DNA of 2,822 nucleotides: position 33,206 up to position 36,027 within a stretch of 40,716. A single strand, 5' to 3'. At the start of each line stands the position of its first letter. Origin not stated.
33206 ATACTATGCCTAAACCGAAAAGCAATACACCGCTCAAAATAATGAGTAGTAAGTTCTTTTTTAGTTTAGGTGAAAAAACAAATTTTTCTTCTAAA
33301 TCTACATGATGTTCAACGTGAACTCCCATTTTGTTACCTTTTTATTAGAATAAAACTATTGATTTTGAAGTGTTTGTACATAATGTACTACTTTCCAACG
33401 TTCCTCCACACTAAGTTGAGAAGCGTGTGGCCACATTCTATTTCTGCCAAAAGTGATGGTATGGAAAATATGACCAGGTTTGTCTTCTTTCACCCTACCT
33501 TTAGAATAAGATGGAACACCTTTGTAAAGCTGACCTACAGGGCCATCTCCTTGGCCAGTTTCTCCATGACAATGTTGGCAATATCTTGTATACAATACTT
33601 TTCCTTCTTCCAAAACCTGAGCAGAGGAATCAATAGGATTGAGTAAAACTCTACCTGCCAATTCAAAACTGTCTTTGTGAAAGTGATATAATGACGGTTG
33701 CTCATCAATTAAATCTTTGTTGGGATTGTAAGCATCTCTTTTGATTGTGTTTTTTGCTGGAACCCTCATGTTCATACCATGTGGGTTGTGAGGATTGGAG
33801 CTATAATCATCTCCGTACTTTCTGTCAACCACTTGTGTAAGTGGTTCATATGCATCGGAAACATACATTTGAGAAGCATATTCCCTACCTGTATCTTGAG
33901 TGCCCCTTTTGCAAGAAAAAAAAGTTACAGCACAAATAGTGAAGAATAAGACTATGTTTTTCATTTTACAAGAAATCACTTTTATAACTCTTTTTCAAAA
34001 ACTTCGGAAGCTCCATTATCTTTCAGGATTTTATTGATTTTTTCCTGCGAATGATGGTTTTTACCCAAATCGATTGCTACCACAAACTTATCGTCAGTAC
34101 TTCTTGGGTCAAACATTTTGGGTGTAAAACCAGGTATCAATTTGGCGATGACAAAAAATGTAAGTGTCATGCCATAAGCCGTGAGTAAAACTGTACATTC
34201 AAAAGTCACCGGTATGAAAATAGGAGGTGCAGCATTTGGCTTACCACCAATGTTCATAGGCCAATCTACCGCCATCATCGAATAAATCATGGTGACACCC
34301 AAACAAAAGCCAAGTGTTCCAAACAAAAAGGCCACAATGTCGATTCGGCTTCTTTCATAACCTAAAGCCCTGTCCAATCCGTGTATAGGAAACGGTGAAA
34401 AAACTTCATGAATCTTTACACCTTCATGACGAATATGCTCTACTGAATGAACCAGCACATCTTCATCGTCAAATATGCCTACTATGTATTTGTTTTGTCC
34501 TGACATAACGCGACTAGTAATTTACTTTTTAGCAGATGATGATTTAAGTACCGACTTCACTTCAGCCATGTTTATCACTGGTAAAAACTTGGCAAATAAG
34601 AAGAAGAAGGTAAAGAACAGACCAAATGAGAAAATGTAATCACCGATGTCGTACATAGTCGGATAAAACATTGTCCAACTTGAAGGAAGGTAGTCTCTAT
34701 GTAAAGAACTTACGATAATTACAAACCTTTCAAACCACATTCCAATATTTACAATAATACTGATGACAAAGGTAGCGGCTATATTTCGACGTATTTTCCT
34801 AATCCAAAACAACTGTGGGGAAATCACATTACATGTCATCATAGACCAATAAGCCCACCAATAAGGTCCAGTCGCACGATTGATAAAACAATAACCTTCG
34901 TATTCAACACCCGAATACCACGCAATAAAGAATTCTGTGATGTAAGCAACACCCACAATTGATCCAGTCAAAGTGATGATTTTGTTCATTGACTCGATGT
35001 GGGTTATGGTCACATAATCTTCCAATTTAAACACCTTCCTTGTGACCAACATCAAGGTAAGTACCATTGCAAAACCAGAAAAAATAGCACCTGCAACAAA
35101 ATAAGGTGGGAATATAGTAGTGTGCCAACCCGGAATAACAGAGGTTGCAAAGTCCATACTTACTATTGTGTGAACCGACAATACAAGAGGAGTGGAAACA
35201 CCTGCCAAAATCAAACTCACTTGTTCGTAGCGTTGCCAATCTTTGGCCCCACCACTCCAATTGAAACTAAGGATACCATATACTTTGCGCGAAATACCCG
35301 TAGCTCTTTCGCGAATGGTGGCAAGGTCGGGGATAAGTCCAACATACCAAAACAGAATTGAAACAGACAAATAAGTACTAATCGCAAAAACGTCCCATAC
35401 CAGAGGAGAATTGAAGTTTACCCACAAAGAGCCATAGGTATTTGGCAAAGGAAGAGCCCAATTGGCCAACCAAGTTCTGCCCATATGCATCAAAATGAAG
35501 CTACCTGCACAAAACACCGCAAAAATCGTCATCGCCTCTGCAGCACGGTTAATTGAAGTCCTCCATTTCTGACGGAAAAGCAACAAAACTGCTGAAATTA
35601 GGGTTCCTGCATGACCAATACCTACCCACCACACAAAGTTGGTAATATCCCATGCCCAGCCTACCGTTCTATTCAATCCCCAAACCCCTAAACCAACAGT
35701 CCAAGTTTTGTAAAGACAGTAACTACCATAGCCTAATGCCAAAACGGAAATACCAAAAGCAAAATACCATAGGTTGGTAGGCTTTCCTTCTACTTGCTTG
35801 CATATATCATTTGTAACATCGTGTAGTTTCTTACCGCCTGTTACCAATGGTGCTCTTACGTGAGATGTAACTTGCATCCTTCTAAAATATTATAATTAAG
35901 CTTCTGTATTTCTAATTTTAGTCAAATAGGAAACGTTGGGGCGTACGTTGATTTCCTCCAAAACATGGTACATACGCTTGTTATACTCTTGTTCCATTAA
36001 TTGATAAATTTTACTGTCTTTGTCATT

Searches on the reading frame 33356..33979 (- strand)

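Call 38: search_protein_families(library=pfam, proteins=[window:33356-33979:-], max_evalue=0.001)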
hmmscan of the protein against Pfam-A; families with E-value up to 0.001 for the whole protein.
window:33356-33979:- (207 aa): 2 families
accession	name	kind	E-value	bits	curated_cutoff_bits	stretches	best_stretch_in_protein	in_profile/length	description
PF13442.11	Cytochrome_CBB3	-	2.9e-12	47.1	27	1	123-201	3-68/68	Cytochrome C oxidase, cbb3-type, subunit III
PF00034.26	Cytochrom_C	-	1.7e-09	39.3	21.3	1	124-204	2-89/90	Cytochrome c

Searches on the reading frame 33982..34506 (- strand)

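Call 38: search_protein_families(library=pfam, proteins=[window:33982-34506:-], max_evalue=0.001)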
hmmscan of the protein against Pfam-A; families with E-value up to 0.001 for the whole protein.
window:33982-34506:- (174 aa): 1 family
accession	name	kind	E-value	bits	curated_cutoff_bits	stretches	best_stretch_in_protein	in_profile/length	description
PF11821.13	ActD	-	2.4e-61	206.8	25.7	1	6-169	1-168/170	Alternative complex III, ActD subunit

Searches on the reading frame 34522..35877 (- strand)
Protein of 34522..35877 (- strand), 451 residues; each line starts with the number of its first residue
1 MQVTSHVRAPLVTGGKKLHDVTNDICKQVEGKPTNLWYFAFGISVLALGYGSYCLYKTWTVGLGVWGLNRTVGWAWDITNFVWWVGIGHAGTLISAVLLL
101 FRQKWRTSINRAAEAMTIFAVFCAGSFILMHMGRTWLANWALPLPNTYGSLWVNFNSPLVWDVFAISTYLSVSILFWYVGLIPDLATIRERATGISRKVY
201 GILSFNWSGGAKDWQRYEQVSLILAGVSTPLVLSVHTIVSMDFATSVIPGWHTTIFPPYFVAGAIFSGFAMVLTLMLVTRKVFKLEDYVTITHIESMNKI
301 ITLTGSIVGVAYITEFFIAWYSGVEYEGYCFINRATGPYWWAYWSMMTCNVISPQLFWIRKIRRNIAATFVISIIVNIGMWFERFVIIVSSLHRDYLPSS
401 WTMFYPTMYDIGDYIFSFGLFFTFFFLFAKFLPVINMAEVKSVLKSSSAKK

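Call 38: search_protein_families(library=pfam, proteins=[window:34522-35877:-], max_evalue=0.001)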
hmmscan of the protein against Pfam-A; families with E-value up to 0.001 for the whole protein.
window:34522-35877:- (451 aa): 1 family
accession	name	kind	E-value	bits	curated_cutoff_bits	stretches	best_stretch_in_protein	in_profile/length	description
PF03916.19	NrfD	-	9.2e-22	78.5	25.8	1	68-391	5-308/313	Polysulphide reductase, NrfD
